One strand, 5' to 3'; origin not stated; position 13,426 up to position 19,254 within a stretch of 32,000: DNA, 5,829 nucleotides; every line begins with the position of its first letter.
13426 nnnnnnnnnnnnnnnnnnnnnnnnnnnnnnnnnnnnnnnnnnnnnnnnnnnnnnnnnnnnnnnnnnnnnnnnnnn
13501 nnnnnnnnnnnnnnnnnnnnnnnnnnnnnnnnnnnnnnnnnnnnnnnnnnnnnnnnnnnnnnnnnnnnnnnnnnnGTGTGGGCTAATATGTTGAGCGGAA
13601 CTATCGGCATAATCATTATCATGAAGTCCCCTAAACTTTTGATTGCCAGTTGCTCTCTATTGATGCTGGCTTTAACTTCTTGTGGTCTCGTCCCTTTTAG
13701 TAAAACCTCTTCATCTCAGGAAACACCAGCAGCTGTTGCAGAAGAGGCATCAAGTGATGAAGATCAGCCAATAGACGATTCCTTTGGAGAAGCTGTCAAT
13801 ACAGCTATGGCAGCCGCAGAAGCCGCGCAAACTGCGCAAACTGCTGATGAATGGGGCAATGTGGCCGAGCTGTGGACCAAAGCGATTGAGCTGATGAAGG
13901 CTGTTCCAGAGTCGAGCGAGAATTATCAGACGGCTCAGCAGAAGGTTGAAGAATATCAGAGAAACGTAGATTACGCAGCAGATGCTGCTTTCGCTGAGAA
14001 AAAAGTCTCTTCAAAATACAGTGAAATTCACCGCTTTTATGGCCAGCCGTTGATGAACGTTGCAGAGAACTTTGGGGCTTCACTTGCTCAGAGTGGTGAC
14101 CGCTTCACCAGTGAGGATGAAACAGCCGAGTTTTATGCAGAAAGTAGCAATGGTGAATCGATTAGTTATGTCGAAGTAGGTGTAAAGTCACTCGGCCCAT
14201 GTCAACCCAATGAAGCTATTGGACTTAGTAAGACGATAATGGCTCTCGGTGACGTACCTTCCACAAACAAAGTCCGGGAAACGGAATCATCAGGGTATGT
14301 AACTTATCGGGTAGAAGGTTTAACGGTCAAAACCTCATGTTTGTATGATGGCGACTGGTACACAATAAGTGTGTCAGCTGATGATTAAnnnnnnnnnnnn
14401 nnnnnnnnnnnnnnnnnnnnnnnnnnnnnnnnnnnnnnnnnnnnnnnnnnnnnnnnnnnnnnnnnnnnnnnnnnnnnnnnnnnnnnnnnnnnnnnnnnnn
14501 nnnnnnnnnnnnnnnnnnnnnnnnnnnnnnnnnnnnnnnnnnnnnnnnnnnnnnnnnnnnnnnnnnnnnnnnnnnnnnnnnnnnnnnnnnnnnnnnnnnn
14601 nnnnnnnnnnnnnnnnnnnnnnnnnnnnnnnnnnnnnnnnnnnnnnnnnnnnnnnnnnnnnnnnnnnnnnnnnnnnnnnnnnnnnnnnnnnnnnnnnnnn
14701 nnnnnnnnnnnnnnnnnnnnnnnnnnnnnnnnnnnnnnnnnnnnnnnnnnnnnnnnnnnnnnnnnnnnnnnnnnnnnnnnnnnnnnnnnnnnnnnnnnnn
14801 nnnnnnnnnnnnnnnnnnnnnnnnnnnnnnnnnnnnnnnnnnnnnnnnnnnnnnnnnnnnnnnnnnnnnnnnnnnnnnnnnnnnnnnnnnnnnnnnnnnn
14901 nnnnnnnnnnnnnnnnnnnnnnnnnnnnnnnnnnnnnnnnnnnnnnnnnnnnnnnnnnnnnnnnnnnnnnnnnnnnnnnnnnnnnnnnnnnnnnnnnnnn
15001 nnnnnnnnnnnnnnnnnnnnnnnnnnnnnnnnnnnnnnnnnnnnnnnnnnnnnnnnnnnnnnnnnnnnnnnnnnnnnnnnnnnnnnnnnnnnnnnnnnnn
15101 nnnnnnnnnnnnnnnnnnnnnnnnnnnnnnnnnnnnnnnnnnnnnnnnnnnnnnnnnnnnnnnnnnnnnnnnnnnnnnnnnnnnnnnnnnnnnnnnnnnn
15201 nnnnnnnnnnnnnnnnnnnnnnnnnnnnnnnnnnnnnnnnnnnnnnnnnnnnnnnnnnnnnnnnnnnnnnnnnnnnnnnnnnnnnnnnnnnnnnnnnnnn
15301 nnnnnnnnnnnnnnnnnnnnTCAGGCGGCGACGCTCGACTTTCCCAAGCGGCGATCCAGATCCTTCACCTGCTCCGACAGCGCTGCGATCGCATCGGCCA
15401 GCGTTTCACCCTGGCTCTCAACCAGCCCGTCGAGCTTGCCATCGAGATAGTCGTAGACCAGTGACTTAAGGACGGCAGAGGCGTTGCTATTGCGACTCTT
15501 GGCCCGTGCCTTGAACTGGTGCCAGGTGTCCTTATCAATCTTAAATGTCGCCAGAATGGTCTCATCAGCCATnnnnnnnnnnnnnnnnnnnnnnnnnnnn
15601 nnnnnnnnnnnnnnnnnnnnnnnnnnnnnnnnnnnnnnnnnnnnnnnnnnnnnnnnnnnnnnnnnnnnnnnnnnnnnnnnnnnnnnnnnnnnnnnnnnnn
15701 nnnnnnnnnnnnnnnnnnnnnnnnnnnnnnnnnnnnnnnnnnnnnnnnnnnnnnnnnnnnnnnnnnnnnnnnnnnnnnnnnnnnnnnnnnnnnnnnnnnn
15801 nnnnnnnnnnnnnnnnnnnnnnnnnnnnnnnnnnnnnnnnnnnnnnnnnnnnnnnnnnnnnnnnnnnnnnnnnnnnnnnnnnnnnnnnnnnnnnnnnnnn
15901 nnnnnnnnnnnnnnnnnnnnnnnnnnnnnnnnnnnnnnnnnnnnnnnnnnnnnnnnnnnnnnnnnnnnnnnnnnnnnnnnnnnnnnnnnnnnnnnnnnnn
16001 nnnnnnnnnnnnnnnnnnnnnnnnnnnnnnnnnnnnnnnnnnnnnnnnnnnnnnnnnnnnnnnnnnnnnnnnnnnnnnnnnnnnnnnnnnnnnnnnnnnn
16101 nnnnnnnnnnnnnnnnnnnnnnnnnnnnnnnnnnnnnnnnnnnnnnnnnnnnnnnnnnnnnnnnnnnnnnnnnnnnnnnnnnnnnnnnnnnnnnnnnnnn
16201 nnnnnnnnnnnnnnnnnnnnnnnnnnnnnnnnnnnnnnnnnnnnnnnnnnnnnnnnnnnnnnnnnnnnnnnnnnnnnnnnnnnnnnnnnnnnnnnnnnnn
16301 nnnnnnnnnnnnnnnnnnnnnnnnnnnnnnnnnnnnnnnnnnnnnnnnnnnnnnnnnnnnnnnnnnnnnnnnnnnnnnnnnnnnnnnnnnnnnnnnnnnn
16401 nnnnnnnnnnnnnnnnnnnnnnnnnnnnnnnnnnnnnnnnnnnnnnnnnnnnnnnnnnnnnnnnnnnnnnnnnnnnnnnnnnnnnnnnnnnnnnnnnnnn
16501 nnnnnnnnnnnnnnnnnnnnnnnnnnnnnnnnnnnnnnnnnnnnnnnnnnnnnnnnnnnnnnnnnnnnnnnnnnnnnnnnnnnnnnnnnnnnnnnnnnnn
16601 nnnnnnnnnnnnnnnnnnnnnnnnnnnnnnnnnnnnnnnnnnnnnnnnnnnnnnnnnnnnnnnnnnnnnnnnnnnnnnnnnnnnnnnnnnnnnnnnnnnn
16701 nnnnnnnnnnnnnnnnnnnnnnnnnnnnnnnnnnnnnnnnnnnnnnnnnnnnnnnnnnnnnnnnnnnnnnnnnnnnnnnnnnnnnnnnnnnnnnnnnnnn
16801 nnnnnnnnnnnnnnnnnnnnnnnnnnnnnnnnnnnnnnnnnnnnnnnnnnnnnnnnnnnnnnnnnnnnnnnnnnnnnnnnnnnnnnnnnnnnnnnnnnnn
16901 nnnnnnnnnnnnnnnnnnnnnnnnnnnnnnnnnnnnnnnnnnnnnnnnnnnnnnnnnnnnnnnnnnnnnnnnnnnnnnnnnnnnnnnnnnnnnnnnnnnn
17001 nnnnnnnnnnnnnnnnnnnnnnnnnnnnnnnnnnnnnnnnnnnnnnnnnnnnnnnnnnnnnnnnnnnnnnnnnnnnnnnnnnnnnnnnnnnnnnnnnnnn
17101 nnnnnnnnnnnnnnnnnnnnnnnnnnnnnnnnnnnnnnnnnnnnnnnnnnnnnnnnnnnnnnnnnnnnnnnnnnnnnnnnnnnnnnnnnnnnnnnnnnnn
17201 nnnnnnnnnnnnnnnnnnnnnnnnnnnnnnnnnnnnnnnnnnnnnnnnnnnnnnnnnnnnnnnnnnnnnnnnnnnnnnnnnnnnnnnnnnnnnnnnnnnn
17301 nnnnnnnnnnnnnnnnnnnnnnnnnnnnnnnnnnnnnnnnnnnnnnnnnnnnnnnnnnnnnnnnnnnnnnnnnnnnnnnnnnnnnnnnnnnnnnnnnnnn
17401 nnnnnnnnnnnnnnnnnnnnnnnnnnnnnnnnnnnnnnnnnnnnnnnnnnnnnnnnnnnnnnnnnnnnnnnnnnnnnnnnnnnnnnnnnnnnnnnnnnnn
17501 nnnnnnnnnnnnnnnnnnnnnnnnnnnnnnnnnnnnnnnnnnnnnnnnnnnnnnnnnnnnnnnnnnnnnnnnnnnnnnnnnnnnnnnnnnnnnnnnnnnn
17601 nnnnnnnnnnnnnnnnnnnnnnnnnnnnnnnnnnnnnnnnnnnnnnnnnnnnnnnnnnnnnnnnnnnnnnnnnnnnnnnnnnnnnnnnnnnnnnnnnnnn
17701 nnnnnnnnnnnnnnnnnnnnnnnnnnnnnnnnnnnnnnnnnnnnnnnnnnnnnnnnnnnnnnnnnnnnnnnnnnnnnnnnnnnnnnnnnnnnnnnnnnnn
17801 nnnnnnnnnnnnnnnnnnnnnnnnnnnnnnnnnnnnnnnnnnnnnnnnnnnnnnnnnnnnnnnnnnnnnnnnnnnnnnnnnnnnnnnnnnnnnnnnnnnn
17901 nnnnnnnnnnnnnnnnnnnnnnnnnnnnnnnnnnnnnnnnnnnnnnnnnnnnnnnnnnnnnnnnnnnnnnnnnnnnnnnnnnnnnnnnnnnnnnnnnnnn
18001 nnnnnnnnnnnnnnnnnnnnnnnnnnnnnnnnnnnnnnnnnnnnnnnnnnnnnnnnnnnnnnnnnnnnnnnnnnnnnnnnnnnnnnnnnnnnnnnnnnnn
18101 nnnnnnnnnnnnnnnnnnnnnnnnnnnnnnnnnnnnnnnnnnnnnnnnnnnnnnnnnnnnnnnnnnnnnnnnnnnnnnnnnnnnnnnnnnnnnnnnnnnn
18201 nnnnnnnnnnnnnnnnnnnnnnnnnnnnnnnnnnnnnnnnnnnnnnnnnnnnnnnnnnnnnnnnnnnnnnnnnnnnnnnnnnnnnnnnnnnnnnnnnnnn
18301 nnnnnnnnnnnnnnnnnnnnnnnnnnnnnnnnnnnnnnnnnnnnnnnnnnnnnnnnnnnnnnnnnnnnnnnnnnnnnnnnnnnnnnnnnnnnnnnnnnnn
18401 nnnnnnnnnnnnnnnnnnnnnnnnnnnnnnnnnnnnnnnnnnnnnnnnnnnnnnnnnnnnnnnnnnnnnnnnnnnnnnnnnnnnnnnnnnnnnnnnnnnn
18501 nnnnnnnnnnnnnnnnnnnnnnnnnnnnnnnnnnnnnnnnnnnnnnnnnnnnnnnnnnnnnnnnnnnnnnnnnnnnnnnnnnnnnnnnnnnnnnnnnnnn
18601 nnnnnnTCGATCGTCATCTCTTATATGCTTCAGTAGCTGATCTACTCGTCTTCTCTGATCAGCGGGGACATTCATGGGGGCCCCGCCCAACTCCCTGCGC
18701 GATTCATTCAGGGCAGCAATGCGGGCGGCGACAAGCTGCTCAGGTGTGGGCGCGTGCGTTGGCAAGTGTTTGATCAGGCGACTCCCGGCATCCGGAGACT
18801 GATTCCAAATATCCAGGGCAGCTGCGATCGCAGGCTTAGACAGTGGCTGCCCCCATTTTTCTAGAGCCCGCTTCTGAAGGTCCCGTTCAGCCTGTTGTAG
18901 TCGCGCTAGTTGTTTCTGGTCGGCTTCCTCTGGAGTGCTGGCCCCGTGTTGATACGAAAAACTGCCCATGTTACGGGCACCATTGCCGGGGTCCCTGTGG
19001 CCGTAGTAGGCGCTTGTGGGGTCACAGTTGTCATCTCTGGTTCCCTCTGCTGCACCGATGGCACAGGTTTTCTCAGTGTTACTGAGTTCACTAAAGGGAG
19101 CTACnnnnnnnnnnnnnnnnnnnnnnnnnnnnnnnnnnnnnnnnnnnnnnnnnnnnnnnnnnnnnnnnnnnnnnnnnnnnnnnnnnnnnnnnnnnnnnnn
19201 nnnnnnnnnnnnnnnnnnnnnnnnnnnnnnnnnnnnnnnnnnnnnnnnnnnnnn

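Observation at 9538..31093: Integrated element carries a full plasmid-style maintenance kit but no recognisable virion, relaxase or T4SS genes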

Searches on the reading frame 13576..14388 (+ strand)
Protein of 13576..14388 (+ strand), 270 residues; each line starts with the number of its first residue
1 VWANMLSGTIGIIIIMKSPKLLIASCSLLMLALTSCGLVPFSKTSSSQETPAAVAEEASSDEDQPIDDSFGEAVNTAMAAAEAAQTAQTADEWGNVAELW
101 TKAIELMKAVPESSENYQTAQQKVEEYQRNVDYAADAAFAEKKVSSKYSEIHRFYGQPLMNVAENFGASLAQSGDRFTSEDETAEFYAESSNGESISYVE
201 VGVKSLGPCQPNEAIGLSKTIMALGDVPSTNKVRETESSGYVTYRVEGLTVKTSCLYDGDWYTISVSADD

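Call 96: search_protein_families(library=phrogs, proteins=[window:13576-14388:+], max_evalue=0.01)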
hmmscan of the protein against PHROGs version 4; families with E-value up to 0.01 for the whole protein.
window:13576-14388:+ (270 aa): 1 family
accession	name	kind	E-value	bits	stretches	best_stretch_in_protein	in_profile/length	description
phrog_11693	-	tail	0.0043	18.2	1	45-136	75-156/228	pilot protein for DNA ejection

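Call 97: search_protein_families(library=padloc, proteins=[window:13576-14388:+], max_evalue=0.01)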
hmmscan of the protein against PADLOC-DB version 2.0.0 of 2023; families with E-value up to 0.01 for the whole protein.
window:13576-14388:+ (270 aa): 0 families

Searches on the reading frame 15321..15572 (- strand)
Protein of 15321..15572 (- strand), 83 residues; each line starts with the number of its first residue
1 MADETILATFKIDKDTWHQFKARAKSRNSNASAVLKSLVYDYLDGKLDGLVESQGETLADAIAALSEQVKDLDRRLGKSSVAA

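Call 66: search_protein_families(library=phrogs, proteins=[window:15321-15572:-], max_evalue=0.01)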
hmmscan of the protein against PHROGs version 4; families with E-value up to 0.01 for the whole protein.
window:15321-15572:- (83 aa): 1 family
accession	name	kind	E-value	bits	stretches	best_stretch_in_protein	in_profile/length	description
phrog_13358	-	unknown function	0.0078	17.2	0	15-46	8-39/54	-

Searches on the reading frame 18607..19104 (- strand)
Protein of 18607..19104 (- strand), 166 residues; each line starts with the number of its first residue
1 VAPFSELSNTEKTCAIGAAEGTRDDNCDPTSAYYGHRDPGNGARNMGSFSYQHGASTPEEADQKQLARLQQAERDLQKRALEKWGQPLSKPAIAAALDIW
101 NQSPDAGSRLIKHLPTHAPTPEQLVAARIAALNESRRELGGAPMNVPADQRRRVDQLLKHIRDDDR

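Call 102: search_protein_families(library=pfam, proteins=[window:18607-19104:-], max_evalue=0.1)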
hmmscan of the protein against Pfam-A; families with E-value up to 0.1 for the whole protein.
seq(166 aa): 0 families

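Call 104: search_solved_structures(query=A6, max_evalue=10)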
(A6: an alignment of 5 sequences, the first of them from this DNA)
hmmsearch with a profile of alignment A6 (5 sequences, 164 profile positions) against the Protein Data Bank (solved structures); distinct sequences matched with E-value up to 10: 0.
